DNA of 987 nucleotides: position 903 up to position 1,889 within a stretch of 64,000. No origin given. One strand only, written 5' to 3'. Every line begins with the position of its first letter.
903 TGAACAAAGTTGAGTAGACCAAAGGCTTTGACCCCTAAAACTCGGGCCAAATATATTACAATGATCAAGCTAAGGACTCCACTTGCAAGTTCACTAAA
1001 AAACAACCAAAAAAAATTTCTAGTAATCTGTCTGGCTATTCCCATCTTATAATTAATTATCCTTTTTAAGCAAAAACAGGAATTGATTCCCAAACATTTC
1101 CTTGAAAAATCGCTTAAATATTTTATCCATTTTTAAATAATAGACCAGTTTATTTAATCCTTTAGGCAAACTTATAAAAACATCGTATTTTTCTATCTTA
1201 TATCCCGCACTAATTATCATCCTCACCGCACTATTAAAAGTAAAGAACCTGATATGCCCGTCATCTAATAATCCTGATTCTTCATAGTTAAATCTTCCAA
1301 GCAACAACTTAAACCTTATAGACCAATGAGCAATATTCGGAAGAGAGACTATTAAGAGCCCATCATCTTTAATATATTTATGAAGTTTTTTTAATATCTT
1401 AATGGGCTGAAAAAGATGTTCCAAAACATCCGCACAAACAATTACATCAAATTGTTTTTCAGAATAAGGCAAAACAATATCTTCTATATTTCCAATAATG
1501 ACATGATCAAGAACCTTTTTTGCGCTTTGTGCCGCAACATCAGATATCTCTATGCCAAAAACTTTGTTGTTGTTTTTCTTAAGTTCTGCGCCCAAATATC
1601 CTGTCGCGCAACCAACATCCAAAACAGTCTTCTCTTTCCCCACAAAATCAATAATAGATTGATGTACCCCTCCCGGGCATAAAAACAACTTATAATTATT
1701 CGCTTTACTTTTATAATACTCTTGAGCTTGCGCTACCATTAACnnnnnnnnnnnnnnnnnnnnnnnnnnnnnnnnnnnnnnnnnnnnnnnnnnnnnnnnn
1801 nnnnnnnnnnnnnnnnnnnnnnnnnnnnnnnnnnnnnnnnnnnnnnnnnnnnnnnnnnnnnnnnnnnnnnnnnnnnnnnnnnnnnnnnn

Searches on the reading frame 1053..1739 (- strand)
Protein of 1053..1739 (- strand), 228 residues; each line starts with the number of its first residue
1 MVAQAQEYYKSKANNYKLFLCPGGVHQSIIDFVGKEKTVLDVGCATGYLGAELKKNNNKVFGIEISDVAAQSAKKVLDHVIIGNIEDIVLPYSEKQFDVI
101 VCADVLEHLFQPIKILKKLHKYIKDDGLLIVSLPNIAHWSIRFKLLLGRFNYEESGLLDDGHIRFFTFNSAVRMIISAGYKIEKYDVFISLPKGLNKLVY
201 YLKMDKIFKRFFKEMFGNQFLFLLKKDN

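Call 50: find_encoding_contigs(protein=window:1053-1739:-, flank=10000, max_places=3)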
Protein window:1053-1739:- (228 aa): 24 contigs read that carry it; 3 places shown.
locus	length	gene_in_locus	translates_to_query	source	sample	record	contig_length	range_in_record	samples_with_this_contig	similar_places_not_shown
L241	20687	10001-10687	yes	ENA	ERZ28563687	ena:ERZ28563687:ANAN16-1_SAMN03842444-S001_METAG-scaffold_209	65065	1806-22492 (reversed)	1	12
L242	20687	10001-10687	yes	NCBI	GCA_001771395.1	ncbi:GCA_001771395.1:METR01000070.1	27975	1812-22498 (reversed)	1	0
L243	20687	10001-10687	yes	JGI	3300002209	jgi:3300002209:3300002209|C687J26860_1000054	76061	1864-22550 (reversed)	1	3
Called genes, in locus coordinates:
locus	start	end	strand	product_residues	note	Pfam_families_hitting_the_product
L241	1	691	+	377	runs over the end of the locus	PF02540:NAD_synthase (weak)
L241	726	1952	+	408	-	PF13439:Glyco_transf_4, PF00534:Glycos_transf_1, PF13692:Glyco_trans_1_4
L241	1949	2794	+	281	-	PF03848:TehB (weak), PF13489:Methyltransf_23, PF07021:MetW (weak), PF13847:Methyltransf_31, PF08241:Methyltransf_11, PF08242:Methyltransf_12, PF13649:Methyltransf_25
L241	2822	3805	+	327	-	PF00534:Glycos_transf_1, PF13692:Glyco_trans_1_4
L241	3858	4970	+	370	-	PF00155:Aminotran_1_2, PF01041:DegT_DnrJ_EryC1, PF00266:Aminotran_5, PF01053:Cys_Met_Meta_PP, PF01212:Beta_elim_lyase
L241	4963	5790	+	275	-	PF00535:Glycos_transf_2, PF10111:Glyco_tranf_2_2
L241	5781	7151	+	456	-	PF04932:Wzy_C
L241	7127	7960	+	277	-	PF05050:Methyltransf_21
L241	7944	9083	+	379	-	PF00534:Glycos_transf_1, PF13692:Glyco_trans_1_4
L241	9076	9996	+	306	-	PF00535:Glycos_transf_2, PF13641:Glyco_tranf_2_3, PF13632:Glyco_trans_2_3 (weak)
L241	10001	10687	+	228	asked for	PF03141:Methyltransf_29 (weak), PF05219:DREV, PF07021:MetW, PF13489:Methyltransf_23, PF13847:Methyltransf_31, PF08241:Methyltransf_11, PF08242:Methyltransf_12, PF13649:Methyltransf_25, +5 more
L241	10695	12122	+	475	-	PF01943:Polysacc_synt, PF13440:Polysacc_synt_3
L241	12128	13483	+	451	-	PF02310:B12-binding, PF04055:Radical_SAM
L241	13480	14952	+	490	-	PF02310:B12-binding, PF04055:Radical_SAM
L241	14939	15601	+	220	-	PF01209:Ubie_methyltran (faint), PF13489:Methyltransf_23, PF05175:MTS, PF13847:Methyltransf_31, PF08241:Methyltransf_11, PF08242:Methyltransf_12, PF13649:Methyltransf_25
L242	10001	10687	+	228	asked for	PF03141:Methyltransf_29 (weak), PF05219:DREV, PF07021:MetW, PF13489:Methyltransf_23, PF13847:Methyltransf_31, PF08241:Methyltransf_11, PF08242:Methyltransf_12, PF13649:Methyltransf_25, +5 more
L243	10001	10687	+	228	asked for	PF03141:Methyltransf_29 (weak), PF05219:DREV, PF07021:MetW, PF13489:Methyltransf_23, PF13847:Methyltransf_31, PF08241:Methyltransf_11, PF08242:Methyltransf_12, PF13649:Methyltransf_25, +5 more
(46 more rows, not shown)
